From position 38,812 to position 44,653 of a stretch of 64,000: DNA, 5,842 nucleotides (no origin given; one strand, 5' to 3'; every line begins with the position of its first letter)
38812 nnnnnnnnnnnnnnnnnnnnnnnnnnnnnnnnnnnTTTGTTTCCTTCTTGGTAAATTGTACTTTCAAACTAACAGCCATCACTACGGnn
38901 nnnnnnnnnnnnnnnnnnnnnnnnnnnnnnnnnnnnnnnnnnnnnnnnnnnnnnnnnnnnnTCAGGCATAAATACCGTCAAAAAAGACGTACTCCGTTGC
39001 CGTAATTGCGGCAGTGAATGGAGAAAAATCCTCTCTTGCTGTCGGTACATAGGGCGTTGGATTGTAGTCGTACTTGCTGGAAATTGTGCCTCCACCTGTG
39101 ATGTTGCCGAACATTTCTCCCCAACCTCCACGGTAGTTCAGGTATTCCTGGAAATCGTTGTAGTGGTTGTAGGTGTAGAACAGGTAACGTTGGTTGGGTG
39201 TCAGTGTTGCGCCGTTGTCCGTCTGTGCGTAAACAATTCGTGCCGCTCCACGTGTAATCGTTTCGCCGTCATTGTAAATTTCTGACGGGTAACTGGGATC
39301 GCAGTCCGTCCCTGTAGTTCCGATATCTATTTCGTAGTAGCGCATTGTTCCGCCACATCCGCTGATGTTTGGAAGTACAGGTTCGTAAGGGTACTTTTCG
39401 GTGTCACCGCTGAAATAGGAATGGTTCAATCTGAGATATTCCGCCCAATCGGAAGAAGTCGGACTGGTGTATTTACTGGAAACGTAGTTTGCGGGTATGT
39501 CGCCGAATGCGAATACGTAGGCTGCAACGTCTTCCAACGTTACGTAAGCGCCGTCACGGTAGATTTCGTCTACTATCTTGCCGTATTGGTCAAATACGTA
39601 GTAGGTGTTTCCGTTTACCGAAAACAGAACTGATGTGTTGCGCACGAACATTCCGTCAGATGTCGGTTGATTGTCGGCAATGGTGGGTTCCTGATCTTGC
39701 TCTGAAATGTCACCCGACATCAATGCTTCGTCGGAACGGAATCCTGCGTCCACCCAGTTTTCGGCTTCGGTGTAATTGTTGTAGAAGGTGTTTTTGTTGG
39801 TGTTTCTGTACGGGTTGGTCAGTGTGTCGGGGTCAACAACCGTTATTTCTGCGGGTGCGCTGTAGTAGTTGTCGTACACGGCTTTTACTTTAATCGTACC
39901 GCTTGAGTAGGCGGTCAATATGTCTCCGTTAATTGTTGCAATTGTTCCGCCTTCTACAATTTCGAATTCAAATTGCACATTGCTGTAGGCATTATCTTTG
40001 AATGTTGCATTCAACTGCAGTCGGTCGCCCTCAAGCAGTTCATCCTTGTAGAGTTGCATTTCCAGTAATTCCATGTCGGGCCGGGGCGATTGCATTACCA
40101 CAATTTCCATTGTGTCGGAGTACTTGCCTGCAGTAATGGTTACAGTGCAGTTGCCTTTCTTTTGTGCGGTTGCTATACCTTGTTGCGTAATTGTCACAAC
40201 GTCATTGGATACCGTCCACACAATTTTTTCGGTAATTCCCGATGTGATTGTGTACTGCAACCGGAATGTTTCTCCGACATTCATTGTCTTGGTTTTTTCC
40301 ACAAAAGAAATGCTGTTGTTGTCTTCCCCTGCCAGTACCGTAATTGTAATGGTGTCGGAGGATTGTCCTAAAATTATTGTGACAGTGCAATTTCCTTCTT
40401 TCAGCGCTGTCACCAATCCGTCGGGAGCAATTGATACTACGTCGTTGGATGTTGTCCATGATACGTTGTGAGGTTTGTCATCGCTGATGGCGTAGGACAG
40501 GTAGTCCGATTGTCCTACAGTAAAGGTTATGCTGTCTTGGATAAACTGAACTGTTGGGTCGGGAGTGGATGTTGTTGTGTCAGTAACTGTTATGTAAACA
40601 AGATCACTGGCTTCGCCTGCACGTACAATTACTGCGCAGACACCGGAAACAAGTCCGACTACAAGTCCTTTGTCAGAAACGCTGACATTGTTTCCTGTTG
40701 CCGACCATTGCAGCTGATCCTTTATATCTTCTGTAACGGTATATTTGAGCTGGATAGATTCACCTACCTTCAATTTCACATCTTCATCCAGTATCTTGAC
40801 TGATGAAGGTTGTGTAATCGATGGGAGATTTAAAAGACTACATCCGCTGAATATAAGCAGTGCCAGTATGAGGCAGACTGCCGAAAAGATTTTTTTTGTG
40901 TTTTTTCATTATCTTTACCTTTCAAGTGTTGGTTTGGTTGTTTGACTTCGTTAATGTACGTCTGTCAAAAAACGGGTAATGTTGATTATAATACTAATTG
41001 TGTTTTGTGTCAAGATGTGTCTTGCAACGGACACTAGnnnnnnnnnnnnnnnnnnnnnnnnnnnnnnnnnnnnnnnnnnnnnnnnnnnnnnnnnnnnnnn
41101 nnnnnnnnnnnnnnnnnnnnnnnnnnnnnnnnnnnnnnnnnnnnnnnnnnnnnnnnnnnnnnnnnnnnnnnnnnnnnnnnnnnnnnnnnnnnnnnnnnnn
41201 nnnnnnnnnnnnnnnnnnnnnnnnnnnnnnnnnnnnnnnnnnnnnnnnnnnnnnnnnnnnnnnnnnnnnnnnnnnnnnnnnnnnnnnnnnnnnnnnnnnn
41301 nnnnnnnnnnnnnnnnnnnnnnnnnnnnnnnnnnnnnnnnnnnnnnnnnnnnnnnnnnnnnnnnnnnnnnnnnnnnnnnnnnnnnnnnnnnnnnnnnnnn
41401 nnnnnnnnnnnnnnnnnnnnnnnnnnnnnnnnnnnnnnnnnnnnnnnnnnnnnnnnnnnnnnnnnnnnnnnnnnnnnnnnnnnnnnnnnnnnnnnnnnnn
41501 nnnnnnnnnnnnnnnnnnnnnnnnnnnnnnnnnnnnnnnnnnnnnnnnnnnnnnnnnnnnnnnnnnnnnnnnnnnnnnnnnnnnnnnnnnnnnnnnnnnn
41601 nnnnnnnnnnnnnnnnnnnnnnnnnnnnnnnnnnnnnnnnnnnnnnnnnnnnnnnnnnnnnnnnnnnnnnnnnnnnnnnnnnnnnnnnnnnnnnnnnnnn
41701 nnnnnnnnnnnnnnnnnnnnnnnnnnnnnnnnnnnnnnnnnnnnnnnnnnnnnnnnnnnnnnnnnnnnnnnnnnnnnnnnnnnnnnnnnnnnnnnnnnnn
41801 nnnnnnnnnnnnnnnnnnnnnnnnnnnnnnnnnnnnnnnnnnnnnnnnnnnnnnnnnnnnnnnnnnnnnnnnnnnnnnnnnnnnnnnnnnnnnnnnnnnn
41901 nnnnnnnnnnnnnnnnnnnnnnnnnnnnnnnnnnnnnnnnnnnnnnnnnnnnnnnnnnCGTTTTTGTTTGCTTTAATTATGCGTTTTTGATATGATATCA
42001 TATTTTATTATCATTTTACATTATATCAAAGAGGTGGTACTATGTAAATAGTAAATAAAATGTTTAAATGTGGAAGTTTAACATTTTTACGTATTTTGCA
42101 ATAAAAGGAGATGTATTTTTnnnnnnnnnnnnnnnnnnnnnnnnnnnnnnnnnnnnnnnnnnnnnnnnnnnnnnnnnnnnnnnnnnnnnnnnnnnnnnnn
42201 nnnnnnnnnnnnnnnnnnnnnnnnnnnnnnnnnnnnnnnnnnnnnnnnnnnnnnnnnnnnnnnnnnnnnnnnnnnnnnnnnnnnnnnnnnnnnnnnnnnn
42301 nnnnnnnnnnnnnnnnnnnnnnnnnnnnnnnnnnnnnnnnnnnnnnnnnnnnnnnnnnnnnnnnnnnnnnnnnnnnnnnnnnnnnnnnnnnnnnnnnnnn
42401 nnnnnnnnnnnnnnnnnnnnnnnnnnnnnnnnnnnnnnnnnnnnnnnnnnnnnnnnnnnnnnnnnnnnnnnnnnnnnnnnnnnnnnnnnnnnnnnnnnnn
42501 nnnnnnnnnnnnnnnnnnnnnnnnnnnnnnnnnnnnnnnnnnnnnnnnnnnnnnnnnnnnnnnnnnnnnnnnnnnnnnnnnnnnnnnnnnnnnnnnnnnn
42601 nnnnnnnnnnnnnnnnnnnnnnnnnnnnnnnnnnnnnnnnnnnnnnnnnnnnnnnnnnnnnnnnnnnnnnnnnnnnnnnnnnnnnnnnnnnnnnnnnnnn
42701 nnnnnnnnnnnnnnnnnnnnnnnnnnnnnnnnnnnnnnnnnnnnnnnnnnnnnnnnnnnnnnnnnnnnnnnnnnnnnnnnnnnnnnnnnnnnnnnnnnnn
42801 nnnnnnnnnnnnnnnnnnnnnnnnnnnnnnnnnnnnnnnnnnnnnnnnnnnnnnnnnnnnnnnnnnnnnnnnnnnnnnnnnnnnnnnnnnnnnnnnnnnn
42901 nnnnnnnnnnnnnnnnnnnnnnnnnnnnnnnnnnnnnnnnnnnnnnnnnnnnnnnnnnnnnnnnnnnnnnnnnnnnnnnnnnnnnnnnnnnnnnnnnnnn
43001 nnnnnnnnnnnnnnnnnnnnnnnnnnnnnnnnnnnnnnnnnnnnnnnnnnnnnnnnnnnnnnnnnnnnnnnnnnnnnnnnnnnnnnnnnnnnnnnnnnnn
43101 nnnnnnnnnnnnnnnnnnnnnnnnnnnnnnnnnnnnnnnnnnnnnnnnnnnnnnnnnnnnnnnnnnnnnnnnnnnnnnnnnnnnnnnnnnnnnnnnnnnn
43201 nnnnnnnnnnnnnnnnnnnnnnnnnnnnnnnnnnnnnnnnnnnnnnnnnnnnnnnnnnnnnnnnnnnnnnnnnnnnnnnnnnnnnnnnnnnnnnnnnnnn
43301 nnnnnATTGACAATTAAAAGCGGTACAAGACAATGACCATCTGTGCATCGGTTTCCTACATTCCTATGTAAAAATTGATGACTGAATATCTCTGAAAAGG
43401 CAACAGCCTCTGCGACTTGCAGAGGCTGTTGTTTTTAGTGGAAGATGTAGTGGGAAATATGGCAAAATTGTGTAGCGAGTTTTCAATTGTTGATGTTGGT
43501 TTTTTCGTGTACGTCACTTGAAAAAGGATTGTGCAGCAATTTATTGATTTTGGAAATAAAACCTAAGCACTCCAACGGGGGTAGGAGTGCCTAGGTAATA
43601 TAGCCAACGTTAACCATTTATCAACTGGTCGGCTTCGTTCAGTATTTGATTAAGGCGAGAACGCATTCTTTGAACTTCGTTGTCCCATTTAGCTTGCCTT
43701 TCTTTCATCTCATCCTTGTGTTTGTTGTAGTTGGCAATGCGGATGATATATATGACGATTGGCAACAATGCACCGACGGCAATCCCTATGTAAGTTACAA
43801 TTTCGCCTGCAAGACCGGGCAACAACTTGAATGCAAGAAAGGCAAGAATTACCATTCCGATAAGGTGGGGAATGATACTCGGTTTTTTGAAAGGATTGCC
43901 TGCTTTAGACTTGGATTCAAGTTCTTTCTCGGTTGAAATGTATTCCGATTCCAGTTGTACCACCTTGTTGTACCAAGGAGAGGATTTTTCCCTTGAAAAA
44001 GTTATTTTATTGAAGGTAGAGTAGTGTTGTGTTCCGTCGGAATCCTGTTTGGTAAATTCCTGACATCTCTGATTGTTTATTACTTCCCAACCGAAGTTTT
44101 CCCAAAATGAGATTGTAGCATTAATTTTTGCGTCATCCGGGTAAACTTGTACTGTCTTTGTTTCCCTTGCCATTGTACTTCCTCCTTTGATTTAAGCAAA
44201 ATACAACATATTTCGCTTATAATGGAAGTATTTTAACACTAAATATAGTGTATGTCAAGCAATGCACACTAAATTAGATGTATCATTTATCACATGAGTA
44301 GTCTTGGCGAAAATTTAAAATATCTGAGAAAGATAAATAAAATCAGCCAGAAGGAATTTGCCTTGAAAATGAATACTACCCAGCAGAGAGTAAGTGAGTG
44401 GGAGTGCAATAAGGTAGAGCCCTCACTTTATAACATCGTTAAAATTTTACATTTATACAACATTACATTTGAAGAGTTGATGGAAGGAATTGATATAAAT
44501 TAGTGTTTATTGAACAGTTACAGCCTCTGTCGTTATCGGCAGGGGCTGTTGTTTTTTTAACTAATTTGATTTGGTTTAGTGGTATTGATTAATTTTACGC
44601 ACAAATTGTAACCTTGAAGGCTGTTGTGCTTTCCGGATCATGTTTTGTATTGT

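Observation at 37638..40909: Tandem pair of secreted barnase-family RNases fused to Ig-like domains, with no recognisable barstar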

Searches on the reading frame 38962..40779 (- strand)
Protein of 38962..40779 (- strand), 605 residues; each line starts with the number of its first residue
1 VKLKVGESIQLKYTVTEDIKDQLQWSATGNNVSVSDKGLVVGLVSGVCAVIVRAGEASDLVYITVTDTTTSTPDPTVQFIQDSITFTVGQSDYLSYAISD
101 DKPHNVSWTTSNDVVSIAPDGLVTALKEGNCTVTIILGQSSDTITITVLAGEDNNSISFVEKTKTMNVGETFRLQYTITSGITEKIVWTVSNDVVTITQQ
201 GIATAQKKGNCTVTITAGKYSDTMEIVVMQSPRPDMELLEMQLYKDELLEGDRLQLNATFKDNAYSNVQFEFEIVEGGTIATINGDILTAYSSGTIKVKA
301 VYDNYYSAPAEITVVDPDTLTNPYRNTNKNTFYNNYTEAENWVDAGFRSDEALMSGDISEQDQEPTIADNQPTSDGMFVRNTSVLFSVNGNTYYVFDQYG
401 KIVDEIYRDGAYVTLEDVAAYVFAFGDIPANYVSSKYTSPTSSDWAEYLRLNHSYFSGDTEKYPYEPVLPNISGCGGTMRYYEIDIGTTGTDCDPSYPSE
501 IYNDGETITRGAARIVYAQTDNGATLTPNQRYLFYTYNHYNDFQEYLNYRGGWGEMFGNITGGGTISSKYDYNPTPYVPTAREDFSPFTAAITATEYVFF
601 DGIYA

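Call 3: search_protein_families(library=pfam, proteins=[window:38962-40779:-], max_evalue=1)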
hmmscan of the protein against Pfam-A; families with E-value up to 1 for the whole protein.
window:38962-40779:- (605 aa): 10 families
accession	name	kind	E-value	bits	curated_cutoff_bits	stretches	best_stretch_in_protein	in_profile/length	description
PF02368.24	Big_2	-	9.7e-17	61.1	22.8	3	156-226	4-77/79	Bacterial Ig-like domain (group 2)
PF07679.22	I-set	-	2.9e-07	30.9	23.7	2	162-223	8-68/90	Immunoglobulin I-set domain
PF00545.25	Ribonuclease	-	0.0017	19.3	24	1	467-545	44-96/98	ribonuclease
PF22359.2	Big-like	-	0.0021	18.7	27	1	114-149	12-47/48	Bacterial Ig-like domain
PF21461.3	HL_N-beta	-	0.0091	16.2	27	0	108-136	16-44/57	Hyaluronate lyase, N-terminal beta-sheet domain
PF25354.1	Ig_NUP210_16th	-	0.011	15.7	27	1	160-214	4-60/72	NUP210-like, Ig-like domain 16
PF13584.12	BatD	-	0.021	15.9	24.1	0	163-219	5-50/92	BatD DUF11 like domain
PF21029.3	RMC1_N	-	0.04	14.4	27.3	1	153-205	59-110/119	Regulator of MON1-CCZ1 complex, N-terminal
PF13927.12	Ig_3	-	0.088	13.8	30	0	157-222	4-68/78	Immunoglobulin domain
PF18141.7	UPF1_1B_dom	-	0.092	13.2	28.5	0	1-36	32-63/93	RNA helicase UPF1, 1B domain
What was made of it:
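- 39838..40779 (-): ORF B Ig-like region (about four Big_2-type domains). Big_2 E 9.7e-17 in 3 stretches, plus I-set and Big-like (call 3).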

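Call 4: search_protein_families(library=ncbifam, proteins=[window:38962-40779:-], max_evalue=1)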
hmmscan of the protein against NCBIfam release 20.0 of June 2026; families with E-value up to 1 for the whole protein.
window:38962-40779:- (605 aa): 1 family
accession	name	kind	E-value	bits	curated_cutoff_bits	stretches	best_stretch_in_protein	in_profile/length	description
NF053514.2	JUQZ_fam_ocin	equivalog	0.018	15.3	40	0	104-134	60-90/107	BLB8/JUQZ-1 family protein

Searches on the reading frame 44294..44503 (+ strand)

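Call 69: search_protein_families(library=pfam, proteins=[window:44294-44503:+], max_evalue=0.01)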
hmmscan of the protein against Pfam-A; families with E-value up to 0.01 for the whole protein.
window:44294-44503:+ (69 aa): 4 families
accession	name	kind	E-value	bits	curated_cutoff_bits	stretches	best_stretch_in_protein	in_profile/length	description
PF01381.28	HTH_3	-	3.1e-12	46.8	23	1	8-62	1-55/55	Helix-turn-helix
PF12844.13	HTH_19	-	1.1e-08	35.2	30.2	1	5-67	1-63/64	Helix-turn-helix domain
PF13443.12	HTH_26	-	3.9e-05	24.2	22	1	7-64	1-59/63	Cro/C1-type HTH DNA-binding domain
PF14193.11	DUF4315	-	0.0036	17.8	27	1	22-64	12-54/79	Domain of unknown function (DUF4315)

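Call 75: search_protein_families(library=padloc, proteins=[window:44294-44503:+], max_evalue=0.01)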
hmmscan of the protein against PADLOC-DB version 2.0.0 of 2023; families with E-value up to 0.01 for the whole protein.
window:44294-44503:+ (69 aa): 10 families
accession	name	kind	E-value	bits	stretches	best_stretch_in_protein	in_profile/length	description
PDLC02926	HTH_VI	-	2.3e-10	38.6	1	4-63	2-61/92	-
PDLC03954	RmrA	-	2.9e-10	37.6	1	5-64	12-71/380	-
PDLC03945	RmrA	-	8e-10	36.4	1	4-59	3-58/394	-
PDLC03947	RmrA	-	7.7e-06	23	1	4-59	12-67/383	-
PDLC03944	RmrA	-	1.3e-05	22.5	1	5-56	8-59/384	-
PDLC03665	Control_protein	-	0.0001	20.5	1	4-68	9-74/77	control protein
PDLC03951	RmrA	-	0.0004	17.5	1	5-63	10-68/400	-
PDLC03949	RmrA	-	0.0029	14.5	1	7-52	6-51/363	-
PDLC03943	RmrA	-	0.0044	14.1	1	5-58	4-57/370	-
PDLC03952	RmrA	-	0.0046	13.8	1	7-52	26-71/395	-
